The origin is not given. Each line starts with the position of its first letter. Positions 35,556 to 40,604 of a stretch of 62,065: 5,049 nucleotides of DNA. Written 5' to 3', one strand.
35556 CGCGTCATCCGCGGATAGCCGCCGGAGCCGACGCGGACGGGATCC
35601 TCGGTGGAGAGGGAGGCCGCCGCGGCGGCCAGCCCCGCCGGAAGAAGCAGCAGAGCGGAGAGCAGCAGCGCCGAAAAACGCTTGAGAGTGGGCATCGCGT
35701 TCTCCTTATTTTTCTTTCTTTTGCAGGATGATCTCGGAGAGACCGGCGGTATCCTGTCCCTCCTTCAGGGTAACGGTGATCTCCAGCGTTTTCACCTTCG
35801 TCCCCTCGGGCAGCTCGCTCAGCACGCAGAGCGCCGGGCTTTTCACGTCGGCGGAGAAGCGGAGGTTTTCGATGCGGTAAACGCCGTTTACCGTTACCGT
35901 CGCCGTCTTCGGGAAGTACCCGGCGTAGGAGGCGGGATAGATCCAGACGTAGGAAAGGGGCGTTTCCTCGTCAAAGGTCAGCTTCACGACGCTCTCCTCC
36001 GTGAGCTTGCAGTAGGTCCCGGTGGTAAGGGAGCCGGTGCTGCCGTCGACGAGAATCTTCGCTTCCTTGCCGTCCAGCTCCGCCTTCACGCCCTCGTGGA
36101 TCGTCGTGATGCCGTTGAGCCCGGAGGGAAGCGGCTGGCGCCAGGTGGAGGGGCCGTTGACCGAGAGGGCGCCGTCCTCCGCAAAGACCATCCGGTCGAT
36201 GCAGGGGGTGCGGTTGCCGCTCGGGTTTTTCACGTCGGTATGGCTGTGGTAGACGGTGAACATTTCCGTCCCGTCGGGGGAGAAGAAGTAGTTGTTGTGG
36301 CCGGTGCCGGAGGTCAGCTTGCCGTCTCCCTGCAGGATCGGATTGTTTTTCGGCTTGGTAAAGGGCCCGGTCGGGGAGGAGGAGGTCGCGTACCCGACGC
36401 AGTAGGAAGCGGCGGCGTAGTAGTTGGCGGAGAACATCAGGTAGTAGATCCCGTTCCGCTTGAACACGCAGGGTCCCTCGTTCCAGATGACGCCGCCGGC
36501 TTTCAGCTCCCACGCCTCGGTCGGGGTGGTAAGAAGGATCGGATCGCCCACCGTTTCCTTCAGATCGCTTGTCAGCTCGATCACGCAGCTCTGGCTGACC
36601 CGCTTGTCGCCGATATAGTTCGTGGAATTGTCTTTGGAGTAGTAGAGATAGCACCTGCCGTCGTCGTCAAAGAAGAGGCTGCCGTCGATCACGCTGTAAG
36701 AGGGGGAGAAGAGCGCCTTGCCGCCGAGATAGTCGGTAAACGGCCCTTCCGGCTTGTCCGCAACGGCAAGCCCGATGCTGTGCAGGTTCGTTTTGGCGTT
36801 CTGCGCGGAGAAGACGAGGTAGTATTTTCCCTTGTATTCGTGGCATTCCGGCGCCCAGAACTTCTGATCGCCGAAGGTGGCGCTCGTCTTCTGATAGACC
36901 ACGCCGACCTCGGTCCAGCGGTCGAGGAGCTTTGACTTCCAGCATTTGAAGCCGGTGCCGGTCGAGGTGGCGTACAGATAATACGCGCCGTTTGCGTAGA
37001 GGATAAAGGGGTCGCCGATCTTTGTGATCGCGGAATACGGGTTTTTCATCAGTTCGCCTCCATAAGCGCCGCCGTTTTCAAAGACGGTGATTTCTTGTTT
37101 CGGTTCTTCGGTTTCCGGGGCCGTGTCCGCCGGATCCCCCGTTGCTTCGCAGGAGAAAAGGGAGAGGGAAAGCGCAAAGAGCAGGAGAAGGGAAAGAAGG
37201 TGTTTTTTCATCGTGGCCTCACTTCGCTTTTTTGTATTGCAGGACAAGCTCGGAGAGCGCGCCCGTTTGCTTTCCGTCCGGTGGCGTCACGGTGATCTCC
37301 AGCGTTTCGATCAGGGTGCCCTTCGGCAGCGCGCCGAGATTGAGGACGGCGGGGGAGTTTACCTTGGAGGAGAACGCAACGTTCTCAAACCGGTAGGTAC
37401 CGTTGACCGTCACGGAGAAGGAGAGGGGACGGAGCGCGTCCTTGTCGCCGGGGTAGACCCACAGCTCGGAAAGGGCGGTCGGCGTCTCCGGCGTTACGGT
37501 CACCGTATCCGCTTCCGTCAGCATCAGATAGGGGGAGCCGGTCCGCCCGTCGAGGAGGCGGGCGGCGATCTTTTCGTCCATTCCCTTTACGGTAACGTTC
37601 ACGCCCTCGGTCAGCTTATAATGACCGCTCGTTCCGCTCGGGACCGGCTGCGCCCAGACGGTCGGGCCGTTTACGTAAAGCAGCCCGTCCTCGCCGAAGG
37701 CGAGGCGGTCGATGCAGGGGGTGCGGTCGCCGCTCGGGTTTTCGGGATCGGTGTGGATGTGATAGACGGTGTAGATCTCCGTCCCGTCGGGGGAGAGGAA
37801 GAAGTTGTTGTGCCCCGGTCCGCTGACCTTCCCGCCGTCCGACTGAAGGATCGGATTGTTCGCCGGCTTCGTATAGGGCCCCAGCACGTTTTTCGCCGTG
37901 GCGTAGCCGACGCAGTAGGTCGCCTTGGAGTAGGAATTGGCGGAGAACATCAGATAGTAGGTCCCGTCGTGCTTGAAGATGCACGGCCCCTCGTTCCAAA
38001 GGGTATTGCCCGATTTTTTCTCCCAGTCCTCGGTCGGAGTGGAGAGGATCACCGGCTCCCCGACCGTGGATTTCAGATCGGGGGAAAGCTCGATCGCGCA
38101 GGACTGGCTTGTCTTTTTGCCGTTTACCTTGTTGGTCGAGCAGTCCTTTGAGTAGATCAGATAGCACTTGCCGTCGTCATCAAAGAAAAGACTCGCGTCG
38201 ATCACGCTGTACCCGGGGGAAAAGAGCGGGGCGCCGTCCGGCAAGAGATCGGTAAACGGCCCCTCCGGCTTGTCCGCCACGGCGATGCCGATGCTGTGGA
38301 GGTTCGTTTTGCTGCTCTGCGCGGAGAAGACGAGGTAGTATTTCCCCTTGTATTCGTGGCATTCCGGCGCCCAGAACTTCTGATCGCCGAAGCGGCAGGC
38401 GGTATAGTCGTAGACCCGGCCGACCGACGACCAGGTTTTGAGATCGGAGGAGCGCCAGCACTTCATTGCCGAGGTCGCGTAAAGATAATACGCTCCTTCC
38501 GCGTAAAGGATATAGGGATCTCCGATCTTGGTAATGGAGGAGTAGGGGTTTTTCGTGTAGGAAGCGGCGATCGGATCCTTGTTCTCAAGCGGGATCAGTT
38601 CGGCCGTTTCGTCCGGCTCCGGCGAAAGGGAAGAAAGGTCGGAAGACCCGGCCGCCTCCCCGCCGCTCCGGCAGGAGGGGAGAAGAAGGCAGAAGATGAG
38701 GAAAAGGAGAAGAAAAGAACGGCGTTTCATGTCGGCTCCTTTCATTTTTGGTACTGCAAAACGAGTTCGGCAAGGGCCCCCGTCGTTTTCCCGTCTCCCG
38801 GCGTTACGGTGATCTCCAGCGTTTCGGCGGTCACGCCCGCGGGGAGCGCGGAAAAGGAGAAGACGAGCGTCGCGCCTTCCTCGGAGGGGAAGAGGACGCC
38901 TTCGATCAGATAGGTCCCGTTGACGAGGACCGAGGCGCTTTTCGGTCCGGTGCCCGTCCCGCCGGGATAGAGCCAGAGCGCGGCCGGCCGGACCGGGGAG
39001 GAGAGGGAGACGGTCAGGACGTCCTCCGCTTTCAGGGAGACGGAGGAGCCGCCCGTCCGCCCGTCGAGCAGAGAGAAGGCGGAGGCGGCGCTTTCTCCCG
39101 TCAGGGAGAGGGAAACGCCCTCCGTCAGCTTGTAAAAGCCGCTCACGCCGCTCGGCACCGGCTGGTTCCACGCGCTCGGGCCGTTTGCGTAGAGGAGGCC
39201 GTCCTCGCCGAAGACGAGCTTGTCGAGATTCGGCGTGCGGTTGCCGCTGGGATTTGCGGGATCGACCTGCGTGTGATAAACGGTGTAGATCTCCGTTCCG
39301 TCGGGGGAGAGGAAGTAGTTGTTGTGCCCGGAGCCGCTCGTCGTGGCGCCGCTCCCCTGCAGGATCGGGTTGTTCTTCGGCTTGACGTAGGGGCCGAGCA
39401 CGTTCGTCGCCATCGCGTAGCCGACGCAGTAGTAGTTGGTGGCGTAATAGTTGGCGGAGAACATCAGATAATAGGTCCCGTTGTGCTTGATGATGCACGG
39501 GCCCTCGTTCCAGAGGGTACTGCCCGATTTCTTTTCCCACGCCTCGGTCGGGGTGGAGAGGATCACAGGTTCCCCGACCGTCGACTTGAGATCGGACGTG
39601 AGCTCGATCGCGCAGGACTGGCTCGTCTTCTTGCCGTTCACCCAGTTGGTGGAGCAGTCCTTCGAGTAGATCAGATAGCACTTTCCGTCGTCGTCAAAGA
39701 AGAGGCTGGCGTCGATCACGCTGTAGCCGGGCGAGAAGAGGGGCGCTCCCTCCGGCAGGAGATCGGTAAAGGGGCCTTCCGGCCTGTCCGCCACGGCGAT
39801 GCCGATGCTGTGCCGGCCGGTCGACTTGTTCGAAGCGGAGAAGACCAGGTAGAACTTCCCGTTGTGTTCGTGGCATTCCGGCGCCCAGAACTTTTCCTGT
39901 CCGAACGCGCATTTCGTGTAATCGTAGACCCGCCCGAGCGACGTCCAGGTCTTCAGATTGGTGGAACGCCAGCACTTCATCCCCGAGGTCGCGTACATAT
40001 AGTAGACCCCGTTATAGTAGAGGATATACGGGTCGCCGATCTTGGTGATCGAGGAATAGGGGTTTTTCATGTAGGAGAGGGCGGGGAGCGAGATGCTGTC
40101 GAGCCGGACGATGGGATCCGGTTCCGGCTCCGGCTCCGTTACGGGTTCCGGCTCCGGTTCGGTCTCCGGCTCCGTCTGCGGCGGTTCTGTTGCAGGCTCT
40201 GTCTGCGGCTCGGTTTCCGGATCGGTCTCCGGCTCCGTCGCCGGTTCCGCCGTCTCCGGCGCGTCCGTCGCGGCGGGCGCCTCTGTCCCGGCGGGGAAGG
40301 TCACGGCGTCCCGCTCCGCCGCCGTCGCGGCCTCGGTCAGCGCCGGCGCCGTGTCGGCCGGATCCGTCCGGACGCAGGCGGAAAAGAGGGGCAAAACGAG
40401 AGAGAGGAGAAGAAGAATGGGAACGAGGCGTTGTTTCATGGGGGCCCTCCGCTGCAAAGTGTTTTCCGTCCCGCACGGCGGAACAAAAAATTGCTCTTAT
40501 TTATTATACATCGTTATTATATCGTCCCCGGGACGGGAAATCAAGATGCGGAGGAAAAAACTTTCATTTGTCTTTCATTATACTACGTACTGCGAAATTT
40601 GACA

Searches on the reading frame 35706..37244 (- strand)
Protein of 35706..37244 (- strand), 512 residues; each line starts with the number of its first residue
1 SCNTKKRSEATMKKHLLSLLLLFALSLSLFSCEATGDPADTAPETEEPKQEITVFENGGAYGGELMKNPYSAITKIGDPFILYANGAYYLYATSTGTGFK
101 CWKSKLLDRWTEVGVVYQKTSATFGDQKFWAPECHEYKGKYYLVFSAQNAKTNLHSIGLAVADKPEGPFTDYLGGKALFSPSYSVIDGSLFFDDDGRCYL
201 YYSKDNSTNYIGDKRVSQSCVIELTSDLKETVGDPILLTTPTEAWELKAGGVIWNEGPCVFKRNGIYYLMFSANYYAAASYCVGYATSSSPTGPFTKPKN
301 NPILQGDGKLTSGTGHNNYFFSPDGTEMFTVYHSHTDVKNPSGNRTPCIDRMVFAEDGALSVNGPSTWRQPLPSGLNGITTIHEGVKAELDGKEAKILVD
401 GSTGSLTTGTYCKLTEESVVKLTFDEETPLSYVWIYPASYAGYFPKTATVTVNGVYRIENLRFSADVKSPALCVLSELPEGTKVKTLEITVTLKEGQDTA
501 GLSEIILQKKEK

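Call 18: search_protein_families(library=pfam, proteins=[window:35706-37244:-], max_evalue=0.001)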
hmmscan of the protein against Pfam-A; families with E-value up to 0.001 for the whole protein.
window:35706-37244:- (512 aa): 2 families
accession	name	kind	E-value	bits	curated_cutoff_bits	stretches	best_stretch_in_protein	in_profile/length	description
PF04616.20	Glyco_hydro_43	-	5.5e-64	216.7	32.2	1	76-359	10-287/288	Glycosyl hydrolases family 43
PF16396.11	DUF5005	-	2.8e-05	23.6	29.6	0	188-299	255-367/443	Domain of unknown function (DUF5005)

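Call 94: search_protein_families(library=ncbifam, proteins=[window:35706-37244:-], max_evalue=0.00001)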
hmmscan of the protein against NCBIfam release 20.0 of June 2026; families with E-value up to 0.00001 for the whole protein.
window:35706-37244:- (512 aa): 3 families
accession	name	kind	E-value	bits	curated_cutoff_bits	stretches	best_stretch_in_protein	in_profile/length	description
NF053747.1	NdoAlphArabAbnA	equivalog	3.6e-14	52.8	480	1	74-325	29-271/310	arabinan endo-1,5-alpha-L-arabinosidase AbnA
NF049888.1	AlphArabdaseBT0367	equivalog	1.4e-07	30.6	800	0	120-202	114-198/486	arabinan endo-1,5-alpha-L-arabinosidase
NF053746.1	NdoAlphArabAbnB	equivalog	7.2e-07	28.4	750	0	75-333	10-277/446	arabinan endo-1,5-alpha-L-arabinosidase AbnB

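Call 95: search_solved_structures(query=window:35706-37244:-, max_evalue=0.00001)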
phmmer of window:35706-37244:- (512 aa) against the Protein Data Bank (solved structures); distinct sequences matched with E-value up to 0.00001: 52.
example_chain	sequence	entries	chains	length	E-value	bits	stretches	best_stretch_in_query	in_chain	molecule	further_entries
4qqs_A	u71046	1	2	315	9.1e-73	248.8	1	67-373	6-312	Glycoside hydrolase family 43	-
3kst_A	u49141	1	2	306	1e-42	149.6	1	75-365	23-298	Endo-1,4-beta-xylanase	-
5c0p_A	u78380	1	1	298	3.3e-27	98.4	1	61-297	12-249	Endo-arabinase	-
3qz4_A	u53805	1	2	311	2e-25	92.5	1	77-361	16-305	Endo-1,4-beta-xylanase D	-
4nov_A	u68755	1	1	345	3.2e-23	85.3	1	94-360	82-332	Xylosidase/arabinofuranosidase Xsa43E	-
8hcj_D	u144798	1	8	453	9.6e-22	80.4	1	62-360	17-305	Xylan 1,4-beta-xylosidase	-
9nxj_A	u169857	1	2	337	1.1e-21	80.2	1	73-341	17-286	Glycoside hydrolase family 43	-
9nxg_A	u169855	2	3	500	3.3e-21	78.6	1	73-340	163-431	Glycoside hydrolase family 43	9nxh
9x3m_A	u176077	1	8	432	1.2e-20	76.8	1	73-360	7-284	Xylan 1,4-beta-xylosidase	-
3k1u_A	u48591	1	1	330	1.3e-18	70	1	68-340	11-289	Beta-xylosidase, family 43 glycosyl hydrolase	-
5msx_A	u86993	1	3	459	7.5e-18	67.6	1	74-360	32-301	Putative endo-1,4-beta-xylanase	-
5glk_A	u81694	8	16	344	5.6e-16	61.4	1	111-203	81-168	Glycoside hydrolase family 43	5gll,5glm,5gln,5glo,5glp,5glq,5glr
5m8b_A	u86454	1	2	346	8.1e-15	57.6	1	73-362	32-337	Beta-xylosidase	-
6xn0_A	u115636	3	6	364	1.9e-14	56.4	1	114-203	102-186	Xylosidase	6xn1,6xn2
3akf_A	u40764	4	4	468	2.5e-13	52.6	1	76-345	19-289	Putative secreted alpha L-arabinofuranosidase II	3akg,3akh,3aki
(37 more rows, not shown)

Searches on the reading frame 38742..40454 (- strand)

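Call 18: search_protein_families(library=pfam, proteins=[window:38742-40454:-], max_evalue=0.001)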
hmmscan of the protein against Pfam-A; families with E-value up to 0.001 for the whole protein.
window:38742-40454:- (570 aa): 2 families
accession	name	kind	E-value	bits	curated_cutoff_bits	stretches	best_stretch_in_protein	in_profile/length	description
PF04616.20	Glyco_hydro_43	-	9.1e-61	206.1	32.2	1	138-420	9-287/288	Glycosyl hydrolases family 43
PF05887.16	Trypan_PARP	-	3.9e-08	33.8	100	1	63-124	57-122/134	Procyclic acidic repetitive protein (PARP)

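Call 94: search_protein_families(library=ncbifam, proteins=[window:38742-40454:-], max_evalue=0.00001)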
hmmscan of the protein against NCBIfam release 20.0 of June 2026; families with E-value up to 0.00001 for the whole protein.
window:38742-40454:- (570 aa): 2 families
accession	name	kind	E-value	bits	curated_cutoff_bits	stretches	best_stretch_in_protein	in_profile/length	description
NF053747.1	NdoAlphArabAbnA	equivalog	3.1e-12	46.5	480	1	137-391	29-276/310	arabinan endo-1,5-alpha-L-arabinosidase AbnA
NF053746.1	NdoAlphArabAbnB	equivalog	2.3e-10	39.9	750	1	138-264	10-162/446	arabinan endo-1,5-alpha-L-arabinosidase AbnB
